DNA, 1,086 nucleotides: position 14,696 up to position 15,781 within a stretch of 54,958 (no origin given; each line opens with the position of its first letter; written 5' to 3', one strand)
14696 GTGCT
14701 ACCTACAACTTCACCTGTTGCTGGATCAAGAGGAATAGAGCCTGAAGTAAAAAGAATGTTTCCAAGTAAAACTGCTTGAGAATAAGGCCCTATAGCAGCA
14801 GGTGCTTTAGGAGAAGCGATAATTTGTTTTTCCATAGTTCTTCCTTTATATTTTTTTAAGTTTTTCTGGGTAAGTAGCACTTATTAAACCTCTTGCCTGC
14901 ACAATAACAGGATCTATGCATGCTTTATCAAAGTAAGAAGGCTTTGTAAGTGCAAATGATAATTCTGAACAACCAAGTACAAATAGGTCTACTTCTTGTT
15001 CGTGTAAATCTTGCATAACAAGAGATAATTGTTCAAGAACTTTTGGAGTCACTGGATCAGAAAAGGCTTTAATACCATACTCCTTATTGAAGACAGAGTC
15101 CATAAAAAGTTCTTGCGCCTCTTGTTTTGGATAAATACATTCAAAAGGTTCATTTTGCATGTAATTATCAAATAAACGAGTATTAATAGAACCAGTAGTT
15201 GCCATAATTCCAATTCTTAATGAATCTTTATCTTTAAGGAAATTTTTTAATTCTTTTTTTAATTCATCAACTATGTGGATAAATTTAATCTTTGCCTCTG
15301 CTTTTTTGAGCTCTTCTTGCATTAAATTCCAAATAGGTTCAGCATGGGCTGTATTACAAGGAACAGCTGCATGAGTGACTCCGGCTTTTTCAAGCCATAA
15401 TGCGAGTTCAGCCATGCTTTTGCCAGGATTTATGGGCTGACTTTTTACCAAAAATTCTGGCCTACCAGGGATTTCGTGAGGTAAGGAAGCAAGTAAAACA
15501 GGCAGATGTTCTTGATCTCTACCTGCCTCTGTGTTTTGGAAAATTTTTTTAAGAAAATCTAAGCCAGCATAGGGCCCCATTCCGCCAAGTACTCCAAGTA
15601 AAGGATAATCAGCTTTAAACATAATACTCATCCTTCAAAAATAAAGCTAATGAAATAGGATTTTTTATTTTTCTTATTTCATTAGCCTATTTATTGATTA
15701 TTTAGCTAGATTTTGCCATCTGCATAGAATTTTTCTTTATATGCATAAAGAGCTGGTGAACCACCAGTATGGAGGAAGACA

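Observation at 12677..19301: HisD-like dehydrogenase + DegT aminotransferase + CuyA-like lyase + racemase + RidA + SulP: candidate amino-sulfonate desulfonation operon with an unusual front end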

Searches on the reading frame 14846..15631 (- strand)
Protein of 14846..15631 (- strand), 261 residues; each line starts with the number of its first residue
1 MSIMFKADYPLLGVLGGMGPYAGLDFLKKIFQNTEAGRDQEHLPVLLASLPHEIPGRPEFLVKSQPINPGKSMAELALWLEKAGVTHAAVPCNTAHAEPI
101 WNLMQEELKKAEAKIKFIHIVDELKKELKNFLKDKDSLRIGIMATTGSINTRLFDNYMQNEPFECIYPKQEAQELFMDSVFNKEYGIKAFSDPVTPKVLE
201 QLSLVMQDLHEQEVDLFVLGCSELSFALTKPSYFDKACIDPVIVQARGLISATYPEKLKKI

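Call 4: search_protein_families(library=pfam, proteins=[window:14846-15631:-])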
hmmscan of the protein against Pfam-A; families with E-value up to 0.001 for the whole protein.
window:14846-15631:- (261 aa): 1 family
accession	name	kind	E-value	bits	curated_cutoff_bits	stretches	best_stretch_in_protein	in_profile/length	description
PF01177.27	Asp_Glu_race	-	6.6e-20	72.2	31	1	15-246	1-208/211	Asp/Glu/Hydantoin racemase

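Call 5: search_protein_families(library=ncbifam, proteins=[window:14846-15631:-])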
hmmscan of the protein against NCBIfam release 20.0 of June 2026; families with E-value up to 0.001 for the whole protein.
window:14846-15631:- (261 aa): 2 families
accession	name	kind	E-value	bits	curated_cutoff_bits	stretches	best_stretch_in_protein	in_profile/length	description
NF052483.1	racemase_CuyB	equivalog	2.2e-46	158.6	190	1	12-250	1-222/225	cysteate racemase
TIGR00035.1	asp_race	subfamily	2.7e-27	95.9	93.1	1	11-247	4-221/236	amino acid racemase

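Call 27: search_solved_structures(query=window:14846-15631:-, show_alignments=1)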
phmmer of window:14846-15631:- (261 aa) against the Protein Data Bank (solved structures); distinct sequences matched with E-value up to 0.001: 7.
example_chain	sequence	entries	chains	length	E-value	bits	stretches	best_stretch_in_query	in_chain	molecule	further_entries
1jfl_A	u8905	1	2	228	2e-20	76.7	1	12-247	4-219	ASPARTATE RACEMASE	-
2dx7_A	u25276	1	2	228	3.6e-19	72.6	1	12-247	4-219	aspartate racemase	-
3s7z_A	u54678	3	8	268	2.1e-17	66.8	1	11-228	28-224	Putative aspartate racemase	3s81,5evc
5b19_A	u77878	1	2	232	2e-12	50.5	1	11-251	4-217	Aspartate racemase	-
5wxx_A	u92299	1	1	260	1.4e-05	28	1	4-61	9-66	McyF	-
5xnk_A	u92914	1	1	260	2.8e-05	27.1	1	4-57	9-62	McyF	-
5wxy_A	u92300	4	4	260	6.7e-05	25.8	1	4-52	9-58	McyF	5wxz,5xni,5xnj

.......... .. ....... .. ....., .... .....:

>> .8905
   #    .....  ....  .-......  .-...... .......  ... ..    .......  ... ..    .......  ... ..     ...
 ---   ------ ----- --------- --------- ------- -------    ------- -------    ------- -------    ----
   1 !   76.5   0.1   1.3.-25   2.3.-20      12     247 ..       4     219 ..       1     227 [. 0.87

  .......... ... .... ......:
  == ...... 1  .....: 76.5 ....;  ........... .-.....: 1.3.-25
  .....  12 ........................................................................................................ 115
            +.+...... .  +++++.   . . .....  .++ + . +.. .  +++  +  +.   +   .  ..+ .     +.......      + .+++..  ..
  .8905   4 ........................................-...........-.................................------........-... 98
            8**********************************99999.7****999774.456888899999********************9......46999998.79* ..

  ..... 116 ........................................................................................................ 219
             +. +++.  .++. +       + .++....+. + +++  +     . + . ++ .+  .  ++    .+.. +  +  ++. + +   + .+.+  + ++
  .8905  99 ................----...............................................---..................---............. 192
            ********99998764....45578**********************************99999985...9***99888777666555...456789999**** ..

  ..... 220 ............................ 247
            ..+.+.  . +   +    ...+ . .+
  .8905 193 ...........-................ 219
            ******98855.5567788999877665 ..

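Call 33: search_protein_families(library=ncbifam, proteins=[window:14846-15631:-], max_evalue=1e-10)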
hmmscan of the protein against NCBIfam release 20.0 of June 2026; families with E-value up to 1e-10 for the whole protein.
window:14846-15631:- (261 aa): 2 families
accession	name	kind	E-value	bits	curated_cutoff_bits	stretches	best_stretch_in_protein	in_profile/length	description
NF052483.1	racemase_CuyB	equivalog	2.2e-46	158.6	190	1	12-250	1-222/225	cysteate racemase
TIGR00035.1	asp_race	subfamily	2.7e-27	95.9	93.1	1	11-247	4-221/236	amino acid racemase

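Call 57: find_homologous_proteins(query=window:14846-15631:-, max_evalue=1e-10)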
Query window:14846-15631:- (261 aa): 2756 proteins with E <= 1e-10 among 5058 candidates; the best 120 are listed.
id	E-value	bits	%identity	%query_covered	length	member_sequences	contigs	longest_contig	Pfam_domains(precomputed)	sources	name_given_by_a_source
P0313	8.4e-170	581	100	99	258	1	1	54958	PF01177.28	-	-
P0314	1.6e-137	475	80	99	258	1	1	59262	PF01177.28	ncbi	-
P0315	4.3e-135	467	78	99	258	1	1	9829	PF01177.28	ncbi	-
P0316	7.9e-131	453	74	99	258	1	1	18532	PF01177.28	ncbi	-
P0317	2.6e-105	370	63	98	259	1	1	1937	PF01177.28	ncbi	-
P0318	5.5e-101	355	61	99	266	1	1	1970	PF01177.28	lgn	-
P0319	8.4e-87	309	55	98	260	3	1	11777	PF01177.28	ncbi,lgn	-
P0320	2.7e-85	304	53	96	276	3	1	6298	PF01177.28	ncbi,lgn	-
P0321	7.5e-83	296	53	98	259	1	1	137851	PF01177.28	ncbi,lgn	-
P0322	4.1e-75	271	51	95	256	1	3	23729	PF01177.28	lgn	-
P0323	7.6e-59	217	42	96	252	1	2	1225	PF01177.28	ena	-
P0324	2.5e-58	216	42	96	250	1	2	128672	PF01177.28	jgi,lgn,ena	-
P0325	1.6e-57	213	42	96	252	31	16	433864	PF01177.28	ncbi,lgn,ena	-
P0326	2.2e-57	213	43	96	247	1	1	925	PF01177.28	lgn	-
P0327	5.2e-57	211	41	95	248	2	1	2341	PF01177.28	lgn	-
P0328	6.0e-57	211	44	96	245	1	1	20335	PF01177.28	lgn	-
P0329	7.5e-57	211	42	96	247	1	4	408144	PF01177.28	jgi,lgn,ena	-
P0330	2.7e-56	209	42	96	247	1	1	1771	PF01177.28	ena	-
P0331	2.9e-56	209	43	95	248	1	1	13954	PF01177.28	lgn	-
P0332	3.8e-56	209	43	96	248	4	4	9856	PF01177.28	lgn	-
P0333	4.9e-56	208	41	96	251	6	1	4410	PF01177.28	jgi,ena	-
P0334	6.5e-56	208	41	96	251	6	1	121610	PF01177.28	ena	-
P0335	1.0e-55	207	41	96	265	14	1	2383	PF01177.28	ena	-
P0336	3.3e-55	205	42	93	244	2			PF01177.28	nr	nr:MAG: hypothetical protein KVP17_002505 [Porospora cf. gigantea B]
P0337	3.5e-55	205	42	95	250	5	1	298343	PF01177.28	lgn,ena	-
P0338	4.5e-55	205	40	96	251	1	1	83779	PF01177.28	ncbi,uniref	ncbi:aspartate/glutamate racemase family protein [Sphingobacterium daejeonense]|uniref:aspartate/glu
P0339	6.1e-55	205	40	96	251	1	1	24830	PF01177.28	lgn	-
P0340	8.8e-55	204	41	96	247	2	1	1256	PF01177.28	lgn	-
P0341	9.3e-55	204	40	96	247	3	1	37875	PF01177.28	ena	-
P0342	1.6e-53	200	40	95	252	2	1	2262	PF01177.28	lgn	-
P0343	2.5e-53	199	41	96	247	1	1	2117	PF01177.28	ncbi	-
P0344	4.5e-53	198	39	95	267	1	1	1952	PF01177.28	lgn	-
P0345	4.9e-53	198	42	96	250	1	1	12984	PF01177.28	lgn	-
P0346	7.0e-53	198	43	95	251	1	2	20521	PF01177.28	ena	-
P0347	7.6e-53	198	42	95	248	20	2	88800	PF01177.28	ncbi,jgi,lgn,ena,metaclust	metaclust:\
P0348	7.9e-53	198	37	97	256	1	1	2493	PF01177.28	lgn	-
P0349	3.0e-52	196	41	95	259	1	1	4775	PF01177.28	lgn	-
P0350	3.2e-52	196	41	96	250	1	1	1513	PF01177.28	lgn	-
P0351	3.3e-52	196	40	97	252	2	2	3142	PF01177.28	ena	-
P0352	3.5e-52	196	39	95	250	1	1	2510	PF01177.28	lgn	-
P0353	4.3e-52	195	40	95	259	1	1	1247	PF01177.28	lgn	-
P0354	4.4e-52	195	40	96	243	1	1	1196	PF01177.28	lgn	-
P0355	5.3e-52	195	40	95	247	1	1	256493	PF01177.28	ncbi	-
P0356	6.3e-52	195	39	95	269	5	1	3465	PF01177.28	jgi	jgi:aspartate racemase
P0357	1.2e-51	194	39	95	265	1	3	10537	PF01177.28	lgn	-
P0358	1.7e-51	193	40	95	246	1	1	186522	PF01177.28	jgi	jgi:aspartate racemase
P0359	3.6e-51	192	38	95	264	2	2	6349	PF01177.28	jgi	jgi:aspartate racemase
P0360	4.0e-51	192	39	95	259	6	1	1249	PF01177.28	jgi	jgi:aspartate racemase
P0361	4.1e-51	192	37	92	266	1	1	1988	PF01177.28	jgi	-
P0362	8.5e-51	191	40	96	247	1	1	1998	PF01177.28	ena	-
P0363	8.5e-51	191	39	98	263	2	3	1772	PF01177.28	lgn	-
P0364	9.6e-51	191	39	96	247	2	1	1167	PF01177.28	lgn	-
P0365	9.6e-51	191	38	96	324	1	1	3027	PF01177.28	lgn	-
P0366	1.0e-50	191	38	95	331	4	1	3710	PF01177.28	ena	-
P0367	1.1e-50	191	42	96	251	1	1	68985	PF01177.28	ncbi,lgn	-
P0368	1.3e-50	190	40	96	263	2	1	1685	PF01177.28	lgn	-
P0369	1.3e-50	190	38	95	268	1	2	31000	PF01177.28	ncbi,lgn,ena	-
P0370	1.4e-50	190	40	96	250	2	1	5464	PF01177.28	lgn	-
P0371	1.6e-50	190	37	92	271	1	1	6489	PF01177.28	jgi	jgi:aspartate racemase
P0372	1.6e-50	190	40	95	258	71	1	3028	PF01177.28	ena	-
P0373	1.8e-50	190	39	95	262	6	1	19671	PF01177.28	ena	-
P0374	2.1e-50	190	39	95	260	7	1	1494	PF01177.28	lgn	-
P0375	2.3e-50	190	39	96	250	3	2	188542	PF01177.28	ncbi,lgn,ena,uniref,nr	ncbi:amino acid racemase [Pedobacter sp. UBA4863]|uniref:aspartate/glutamate racemase family protein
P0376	2.8e-50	189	39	95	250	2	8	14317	PF01177.28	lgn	-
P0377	3.0e-50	189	40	95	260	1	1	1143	PF01177.28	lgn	-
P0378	3.2e-50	189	39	96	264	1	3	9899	PF01177.28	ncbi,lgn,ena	-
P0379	3.8e-50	189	38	92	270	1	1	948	PF01177.28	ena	-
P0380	4.5e-50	189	36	92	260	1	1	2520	PF01177.28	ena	-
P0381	5.5e-50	188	39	95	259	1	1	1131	PF01177.28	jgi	-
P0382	6.1e-50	188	41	95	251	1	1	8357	PF01177.28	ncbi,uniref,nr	ncbi:aspartate/glutamate racemase family protein [Xanthovirga aplysinae]|uniref:aspartate/glutamate 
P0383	6.2e-50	188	37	96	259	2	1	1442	PF01177.28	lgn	-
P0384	6.7e-50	188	40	95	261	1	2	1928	PF01177.28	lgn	-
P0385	8.6e-50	188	39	96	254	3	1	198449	PF01177.28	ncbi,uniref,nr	ncbi:aspartate racemase [Dethiosulfatarculus sandiegensis]|uniref:Aspartate racemase n=1 Tax=Dethios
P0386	8.7e-50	188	38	95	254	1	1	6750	PF01177.28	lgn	-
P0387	9.4e-50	188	39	98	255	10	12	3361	PF01177.28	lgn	-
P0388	1.0e-49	188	40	95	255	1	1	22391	PF01177.28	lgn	-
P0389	1.3e-49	187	38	95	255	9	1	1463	PF01177.28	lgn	-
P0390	1.5e-49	187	37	95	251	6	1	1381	PF01177.28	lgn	-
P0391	2.2e-49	186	40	95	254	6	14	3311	PF01177.28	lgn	-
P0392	2.3e-49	186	40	96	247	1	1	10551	PF01177.28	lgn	-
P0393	2.5e-49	186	37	95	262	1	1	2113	PF01177.28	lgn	-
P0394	2.6e-49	186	38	96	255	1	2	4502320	PF01177.28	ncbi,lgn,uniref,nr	ncbi:amino acid racemase [Rhodocaloribacter litoris]|uniref:aspartate/glutamate racemase family prot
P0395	2.7e-49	186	39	96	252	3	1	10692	PF01177.28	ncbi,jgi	jgi:aspartate racemase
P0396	3.6e-49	186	38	93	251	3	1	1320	PF01177.28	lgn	-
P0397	3.9e-49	186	40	95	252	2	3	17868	PF01177.28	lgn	-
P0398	3.9e-49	186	39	95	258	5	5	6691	PF01177.28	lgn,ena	-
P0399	4.4e-49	185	38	95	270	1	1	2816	PF01177.28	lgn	-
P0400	5.9e-49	185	41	96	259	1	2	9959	PF01177.28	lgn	-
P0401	6.1e-49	185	36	97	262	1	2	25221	PF01177.28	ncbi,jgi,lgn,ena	jgi:aspartate racemase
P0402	6.3e-49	185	38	99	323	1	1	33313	PF01177.28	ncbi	-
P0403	7.0e-49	185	39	96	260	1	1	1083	PF01177.28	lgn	-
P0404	7.9e-49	185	36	96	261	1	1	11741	PF01177.28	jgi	jgi:aspartate racemase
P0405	9.0e-49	184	38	95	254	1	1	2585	PF01177.28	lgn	-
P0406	1.0e-48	184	38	95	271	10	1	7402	PF01177.28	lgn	-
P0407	1.1e-48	184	38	95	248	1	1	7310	PF01177.28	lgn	-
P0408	1.6e-48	184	38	92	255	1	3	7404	PF01177.28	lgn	-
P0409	1.7e-48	183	36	97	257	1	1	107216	PF01177.28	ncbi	-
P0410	1.9e-48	183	36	95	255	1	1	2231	PF01177.28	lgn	-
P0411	2.0e-48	183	39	96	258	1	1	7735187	PF01177.28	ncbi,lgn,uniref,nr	ncbi:aspartate racemase [Catalinimonas alkaloidigena]|uniref:aspartate/glutamate racemase family pro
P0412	2.0e-48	183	37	95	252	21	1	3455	PF01177.28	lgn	-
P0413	2.3e-48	183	37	95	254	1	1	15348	PF01177.28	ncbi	-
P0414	2.6e-48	183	40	95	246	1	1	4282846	PF01177.28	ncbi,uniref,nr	ncbi:amino acid racemase [Sphingobacterium sp. SRCM116780]|uniref:aspartate/glutamate racemase famil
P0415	2.7e-48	183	36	97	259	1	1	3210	PF01177.28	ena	-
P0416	3.1e-48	183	38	97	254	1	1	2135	PF01177.28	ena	-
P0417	3.1e-48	183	40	95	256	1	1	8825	PF01177.28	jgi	jgi:aspartate racemase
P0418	3.3e-48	183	38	97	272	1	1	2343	PF01177.28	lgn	-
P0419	3.5e-48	182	37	95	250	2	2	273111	PF01177.28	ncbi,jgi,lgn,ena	ncbi:MAG: amino acid racemase [Balneolaceae bacterium]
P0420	6.1e-48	182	39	95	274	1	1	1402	PF01177.28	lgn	-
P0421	6.4e-48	182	38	96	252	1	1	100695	PF01177.28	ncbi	-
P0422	7.5e-48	181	36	96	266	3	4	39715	PF01177.28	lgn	-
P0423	7.6e-48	181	37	95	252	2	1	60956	PF01177.28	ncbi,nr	ncbi:MAG: aspartate/glutamate racemase family protein [Planctomycetes bacterium]|nr:aspartate/glutam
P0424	8.3e-48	181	38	95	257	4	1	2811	PF01177.28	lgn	-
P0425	8.8e-48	181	38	96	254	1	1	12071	PF01177.28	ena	-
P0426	9.4e-48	181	39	92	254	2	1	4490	PF01177.28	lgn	-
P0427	1.0e-47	181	37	95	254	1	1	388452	PF01177.28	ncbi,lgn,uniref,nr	ncbi:aspartate/glutamate racemase family protein [Rhodothermus profundi]|uniref:Aspartate racemase n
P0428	1.0e-47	181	38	96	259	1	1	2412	PF01177.28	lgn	-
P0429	1.1e-47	181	37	95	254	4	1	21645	PF01177.28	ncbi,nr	ncbi:MAG: amino acid racemase [Rhodothermus sp.]|nr:amino acid racemase [Rhodothermus sp.]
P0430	1.2e-47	181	38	96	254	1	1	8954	PF01177.28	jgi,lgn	jgi:aspartate racemase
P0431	1.2e-47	181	37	95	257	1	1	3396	PF01177.28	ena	-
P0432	1.2e-47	181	39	95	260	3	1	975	PF01177.28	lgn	-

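Call 58: find_encoding_contigs(protein=P0321, flank=7000, max_places=1)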
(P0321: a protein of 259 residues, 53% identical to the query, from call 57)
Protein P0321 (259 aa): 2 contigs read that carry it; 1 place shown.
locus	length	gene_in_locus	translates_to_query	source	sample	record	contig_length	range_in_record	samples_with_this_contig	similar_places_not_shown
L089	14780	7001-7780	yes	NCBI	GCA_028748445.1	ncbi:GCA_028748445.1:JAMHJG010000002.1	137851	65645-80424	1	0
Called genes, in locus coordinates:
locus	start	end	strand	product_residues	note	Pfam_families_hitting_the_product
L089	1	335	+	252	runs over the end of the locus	PF12797:Fer4_2 (faint), PF13183:Fer4_8 (faint), PF00037:Fer4 (faint), PF12800:Fer4_4 (faint), PF13187:Fer4_9, PF13237:Fer4_10 (weak), PF14697:Fer4_21 (weak), PF12838:Fer4_7 (weak), +1 more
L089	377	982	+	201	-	PF00881:Nitroreductase (faint)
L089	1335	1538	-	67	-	-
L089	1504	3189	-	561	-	PF01514:YscJ_FliF, PF08345:YscJ_FliF_C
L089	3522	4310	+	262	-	PF00460:Flg_bb_rod, PF22692:LlgE_F_G_D1, PF06429:Flg_bbr_C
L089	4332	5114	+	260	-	PF00460:Flg_bb_rod, PF22692:LlgE_F_G_D1, PF06429:Flg_bbr_C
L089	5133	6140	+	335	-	PF13144:ChapFlgA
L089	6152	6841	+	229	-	PF02107:FlgH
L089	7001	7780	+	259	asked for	PF01177:Asp_Glu_race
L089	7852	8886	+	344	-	PF03480:DctP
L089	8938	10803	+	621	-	PF04290:DctQ, PF06808:DctM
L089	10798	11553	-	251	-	PF01925:TauE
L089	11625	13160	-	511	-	PF00496:SBP_bac_5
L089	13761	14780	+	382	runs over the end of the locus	PF22022:Phage_int_M (weak), PF00589:Phage_integrase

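Call 59: find_encoding_contigs(protein=P0325, flank=6000, max_places=1)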
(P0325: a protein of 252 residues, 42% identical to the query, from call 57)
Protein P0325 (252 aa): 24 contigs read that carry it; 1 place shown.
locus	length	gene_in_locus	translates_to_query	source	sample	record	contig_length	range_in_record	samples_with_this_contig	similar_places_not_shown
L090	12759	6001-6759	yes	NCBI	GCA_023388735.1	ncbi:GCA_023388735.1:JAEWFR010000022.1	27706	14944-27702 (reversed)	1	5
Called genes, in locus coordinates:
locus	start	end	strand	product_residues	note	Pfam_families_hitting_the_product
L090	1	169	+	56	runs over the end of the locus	?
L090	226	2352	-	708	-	PF01432:Peptidase_M3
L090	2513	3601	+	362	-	PF14362:DUF4407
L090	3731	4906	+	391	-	PF03576:Peptidase_S58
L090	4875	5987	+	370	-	PF00144:Beta-lactamase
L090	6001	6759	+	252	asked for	PF01177:Asp_Glu_race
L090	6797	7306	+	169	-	PF03974:Ecotin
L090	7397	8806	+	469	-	PF00171:Aldedh, PF05893:LuxC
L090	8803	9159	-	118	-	PF00355:Rieske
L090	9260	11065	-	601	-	PF00009:GTP_EFTU, PF22042:EF-G_D2, PF03144:GTP_EFTU_D2, PF00679:EFG_C, PF21018:BipA_C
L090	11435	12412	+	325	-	-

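Call 60: find_encoding_contigs(protein=P0385, flank=6000, max_places=1)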
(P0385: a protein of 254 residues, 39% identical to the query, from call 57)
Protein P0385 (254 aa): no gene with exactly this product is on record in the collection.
